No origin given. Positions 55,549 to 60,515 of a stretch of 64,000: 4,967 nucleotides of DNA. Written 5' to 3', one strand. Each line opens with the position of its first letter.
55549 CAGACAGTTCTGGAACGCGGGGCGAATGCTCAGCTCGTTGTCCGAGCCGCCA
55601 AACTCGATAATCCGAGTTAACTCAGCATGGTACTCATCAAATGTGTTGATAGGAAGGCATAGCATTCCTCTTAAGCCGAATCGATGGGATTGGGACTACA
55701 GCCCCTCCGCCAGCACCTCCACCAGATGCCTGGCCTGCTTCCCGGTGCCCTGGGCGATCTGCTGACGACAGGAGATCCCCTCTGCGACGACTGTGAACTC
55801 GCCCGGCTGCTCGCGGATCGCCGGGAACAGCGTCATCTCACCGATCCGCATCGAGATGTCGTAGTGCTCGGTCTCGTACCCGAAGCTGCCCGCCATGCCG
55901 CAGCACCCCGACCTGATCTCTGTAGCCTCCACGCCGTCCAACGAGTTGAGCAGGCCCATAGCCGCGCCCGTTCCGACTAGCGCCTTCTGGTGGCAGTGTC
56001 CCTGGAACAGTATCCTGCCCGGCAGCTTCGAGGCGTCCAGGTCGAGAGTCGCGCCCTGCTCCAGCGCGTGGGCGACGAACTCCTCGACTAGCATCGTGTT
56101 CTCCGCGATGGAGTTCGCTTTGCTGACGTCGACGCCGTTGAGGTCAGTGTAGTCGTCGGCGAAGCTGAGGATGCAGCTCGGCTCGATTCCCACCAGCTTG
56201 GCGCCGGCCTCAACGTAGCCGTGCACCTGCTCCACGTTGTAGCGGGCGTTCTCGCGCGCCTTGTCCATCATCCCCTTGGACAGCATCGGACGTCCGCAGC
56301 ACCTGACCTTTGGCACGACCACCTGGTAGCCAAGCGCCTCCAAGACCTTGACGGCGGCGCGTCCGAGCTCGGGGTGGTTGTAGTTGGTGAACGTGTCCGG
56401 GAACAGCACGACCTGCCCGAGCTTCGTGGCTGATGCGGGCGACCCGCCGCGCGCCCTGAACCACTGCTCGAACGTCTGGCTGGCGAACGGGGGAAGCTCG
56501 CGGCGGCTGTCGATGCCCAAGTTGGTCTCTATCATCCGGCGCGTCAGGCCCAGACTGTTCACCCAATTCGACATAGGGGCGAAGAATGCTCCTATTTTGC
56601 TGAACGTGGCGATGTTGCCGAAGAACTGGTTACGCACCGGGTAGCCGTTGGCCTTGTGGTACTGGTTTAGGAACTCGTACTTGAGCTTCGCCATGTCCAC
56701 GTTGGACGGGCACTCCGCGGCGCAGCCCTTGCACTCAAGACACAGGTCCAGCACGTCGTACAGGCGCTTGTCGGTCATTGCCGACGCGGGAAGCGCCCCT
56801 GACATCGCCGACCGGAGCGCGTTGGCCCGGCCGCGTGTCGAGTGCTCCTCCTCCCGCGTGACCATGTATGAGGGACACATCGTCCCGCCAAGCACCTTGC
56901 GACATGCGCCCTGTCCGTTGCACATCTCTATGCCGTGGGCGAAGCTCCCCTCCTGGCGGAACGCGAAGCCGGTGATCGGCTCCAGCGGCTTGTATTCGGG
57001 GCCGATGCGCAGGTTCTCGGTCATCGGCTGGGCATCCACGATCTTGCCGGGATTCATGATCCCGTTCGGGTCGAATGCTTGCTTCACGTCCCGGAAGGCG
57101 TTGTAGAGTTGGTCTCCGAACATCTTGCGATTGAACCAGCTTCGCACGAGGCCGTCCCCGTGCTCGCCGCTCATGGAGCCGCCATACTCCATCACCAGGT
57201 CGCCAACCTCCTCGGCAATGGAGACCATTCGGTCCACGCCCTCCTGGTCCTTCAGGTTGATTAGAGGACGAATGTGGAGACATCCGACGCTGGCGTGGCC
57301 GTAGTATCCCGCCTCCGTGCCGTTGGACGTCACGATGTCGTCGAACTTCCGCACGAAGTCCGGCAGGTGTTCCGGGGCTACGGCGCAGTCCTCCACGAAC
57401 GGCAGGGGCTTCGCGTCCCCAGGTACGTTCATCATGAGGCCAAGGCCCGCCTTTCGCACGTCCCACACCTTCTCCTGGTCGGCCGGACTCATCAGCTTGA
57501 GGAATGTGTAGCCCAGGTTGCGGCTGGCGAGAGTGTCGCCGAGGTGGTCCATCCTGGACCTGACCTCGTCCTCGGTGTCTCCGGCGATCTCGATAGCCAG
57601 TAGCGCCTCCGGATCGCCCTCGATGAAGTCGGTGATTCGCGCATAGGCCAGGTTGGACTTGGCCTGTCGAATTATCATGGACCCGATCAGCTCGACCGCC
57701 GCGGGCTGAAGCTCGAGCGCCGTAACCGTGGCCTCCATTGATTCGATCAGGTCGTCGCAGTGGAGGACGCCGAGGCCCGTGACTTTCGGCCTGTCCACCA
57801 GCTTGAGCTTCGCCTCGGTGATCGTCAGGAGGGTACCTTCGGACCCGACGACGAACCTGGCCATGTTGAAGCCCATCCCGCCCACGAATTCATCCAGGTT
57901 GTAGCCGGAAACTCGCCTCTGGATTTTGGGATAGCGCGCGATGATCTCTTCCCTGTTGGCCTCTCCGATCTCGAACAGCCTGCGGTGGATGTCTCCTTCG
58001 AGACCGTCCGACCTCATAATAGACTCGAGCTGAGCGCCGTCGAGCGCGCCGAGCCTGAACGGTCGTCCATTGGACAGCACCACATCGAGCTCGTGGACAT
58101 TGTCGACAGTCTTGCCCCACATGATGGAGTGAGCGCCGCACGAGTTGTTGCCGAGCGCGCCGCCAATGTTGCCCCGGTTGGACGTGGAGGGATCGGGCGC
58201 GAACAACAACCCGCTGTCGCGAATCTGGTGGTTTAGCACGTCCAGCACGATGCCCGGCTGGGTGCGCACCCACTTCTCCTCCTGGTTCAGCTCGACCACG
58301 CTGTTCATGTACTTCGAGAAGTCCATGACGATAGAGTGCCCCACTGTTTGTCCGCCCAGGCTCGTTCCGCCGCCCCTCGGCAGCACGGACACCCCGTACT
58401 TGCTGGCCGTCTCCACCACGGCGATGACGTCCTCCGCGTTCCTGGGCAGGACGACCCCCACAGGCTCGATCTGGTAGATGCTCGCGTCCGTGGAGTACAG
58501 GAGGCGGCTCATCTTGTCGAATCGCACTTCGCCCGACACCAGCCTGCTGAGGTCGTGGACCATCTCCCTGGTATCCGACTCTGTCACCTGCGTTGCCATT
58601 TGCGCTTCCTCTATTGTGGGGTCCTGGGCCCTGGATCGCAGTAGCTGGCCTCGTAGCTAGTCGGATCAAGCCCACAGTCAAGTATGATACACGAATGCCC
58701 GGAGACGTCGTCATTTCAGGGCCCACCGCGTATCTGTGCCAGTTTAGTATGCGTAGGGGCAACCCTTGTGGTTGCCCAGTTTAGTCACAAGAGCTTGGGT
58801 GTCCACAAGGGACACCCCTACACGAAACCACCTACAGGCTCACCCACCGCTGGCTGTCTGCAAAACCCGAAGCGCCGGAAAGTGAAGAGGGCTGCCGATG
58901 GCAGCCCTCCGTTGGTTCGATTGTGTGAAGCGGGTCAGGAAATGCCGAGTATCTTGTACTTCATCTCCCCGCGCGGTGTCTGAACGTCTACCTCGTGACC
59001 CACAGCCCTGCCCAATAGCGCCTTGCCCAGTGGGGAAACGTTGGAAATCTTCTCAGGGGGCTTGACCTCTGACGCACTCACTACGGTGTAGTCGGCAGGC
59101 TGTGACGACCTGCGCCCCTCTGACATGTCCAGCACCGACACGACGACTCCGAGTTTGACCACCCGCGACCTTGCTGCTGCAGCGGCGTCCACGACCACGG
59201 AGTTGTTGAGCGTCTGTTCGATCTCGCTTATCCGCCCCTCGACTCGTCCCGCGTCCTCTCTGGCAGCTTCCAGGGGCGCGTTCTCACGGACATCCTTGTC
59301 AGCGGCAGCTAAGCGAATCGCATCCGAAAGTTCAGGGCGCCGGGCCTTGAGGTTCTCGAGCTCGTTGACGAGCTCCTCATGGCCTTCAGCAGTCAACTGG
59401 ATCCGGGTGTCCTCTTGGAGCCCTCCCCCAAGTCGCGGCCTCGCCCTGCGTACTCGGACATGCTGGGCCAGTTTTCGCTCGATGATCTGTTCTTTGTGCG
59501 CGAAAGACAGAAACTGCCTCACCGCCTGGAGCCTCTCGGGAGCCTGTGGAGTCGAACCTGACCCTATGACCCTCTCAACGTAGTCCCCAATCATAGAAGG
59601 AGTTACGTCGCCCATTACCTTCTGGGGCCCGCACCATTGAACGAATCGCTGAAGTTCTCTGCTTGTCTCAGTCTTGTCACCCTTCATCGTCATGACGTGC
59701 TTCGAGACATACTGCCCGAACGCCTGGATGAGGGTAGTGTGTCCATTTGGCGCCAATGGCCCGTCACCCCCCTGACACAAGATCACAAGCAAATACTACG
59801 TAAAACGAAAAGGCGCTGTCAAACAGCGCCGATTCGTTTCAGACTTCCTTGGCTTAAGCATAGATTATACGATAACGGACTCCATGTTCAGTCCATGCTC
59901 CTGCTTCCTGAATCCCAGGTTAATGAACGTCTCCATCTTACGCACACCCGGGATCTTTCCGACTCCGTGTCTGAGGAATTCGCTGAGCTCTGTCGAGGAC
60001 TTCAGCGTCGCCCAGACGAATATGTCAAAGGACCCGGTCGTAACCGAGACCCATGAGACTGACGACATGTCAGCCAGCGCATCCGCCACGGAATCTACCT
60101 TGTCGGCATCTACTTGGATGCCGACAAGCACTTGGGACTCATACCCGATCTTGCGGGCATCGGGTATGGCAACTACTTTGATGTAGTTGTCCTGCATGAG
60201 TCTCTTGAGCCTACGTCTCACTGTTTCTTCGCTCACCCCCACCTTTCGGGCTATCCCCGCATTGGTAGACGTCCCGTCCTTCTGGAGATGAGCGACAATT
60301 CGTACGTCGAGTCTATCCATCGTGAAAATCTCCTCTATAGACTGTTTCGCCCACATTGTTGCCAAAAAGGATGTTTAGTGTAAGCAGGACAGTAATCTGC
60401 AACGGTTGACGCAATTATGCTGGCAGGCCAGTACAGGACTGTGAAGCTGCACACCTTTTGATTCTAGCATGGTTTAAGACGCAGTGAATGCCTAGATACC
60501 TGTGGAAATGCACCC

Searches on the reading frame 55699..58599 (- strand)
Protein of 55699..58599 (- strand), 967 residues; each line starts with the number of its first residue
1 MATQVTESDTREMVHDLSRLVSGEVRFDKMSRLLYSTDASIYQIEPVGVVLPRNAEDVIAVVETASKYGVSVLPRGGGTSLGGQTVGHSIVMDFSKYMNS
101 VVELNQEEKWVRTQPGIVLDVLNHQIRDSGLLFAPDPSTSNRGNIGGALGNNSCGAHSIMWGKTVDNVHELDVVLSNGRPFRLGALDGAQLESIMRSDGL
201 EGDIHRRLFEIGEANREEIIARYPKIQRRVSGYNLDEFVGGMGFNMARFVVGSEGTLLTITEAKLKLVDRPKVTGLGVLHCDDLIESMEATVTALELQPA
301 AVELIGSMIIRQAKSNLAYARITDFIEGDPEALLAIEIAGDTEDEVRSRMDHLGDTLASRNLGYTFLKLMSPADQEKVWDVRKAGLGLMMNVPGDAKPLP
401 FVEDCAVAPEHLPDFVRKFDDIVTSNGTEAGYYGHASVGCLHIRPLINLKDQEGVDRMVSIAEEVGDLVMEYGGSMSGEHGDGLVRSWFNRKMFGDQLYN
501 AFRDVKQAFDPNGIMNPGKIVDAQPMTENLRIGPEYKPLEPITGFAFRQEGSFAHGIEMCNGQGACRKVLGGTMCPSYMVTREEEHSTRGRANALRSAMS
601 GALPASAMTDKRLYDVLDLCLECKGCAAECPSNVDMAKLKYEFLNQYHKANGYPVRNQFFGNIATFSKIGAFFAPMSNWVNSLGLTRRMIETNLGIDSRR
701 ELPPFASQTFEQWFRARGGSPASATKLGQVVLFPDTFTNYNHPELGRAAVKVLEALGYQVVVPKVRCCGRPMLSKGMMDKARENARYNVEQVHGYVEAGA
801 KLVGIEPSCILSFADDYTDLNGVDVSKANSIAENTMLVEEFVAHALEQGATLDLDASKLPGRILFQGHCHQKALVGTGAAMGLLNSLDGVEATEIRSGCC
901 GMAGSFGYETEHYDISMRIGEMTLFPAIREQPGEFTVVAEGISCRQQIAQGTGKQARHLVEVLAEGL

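Call 36: search_protein_families(library=pfam, proteins=[window:55699-58599:-], max_evalue=0.0001)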
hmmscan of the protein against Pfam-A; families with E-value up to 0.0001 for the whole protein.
window:55699-58599:- (967 aa): 5 families
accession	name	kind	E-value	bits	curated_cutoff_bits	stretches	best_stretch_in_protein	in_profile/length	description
PF02913.24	FAD-oxidase_C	-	5.3e-49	167.6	21.2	1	271-520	2-248/248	FAD linked oxidases, C-terminal domain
PF01565.28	FAD_binding_4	-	4.4e-36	124.1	26.4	1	48-183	3-138/139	FAD binding domain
PF02754.22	CCG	-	1.5e-09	38.3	20.6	1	738-813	10-84/85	Cysteine-rich domain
PF13183.11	Fer4_8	-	3.5e-08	34.3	27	1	557-634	2-68/68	4Fe-4S dicluster domain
PF13534.11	Fer4_17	-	1.4e-07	32.4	22.2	1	560-635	2-61/61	4Fe-4S dicluster domain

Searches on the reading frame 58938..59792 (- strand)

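Call 36: search_protein_families(library=pfam, proteins=[window:58938-59792:-], max_evalue=0.0001)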
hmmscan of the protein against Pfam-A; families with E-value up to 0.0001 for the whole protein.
window:58938-59792:- (285 aa): 2 families
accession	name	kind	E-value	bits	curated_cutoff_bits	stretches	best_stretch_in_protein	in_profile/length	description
PF03449.20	GreA_GreB_N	-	8.1e-17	61.6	24.5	1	131-200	1-71/71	Transcription elongation factor, N-terminal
PF01272.25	GreA_GreB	-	1e-15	57.9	26.9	1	210-285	4-76/77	Transcription elongation factor, GreA/GreB, C-term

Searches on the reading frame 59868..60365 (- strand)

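Call 36: search_protein_families(library=pfam, proteins=[window:59868-60365:-], max_evalue=0.0001)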
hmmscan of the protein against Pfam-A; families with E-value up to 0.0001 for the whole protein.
window:59868-60365:- (166 aa): 4 families
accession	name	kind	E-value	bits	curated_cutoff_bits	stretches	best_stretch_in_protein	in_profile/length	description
PF13404.12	HTH_AsnC-type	-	6e-15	55.2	27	1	16-56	1-41/42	AsnC-type helix-turn-helix domain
PF13412.12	HTH_24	-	2.7e-14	52.9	21.9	1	16-63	1-48/48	Winged helix-turn-helix DNA-binding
PF01037.27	AsnC_trans_reg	-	9.5e-14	51.5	25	1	81-148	1-69/73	Lrp/AsnC ligand binding domain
PF22482.2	AsnC_trans_reg_3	-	4.1e-10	40.1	24.4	1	78-157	4-90/95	PF0864 C-terminal dimeric alpha+beta barrel domain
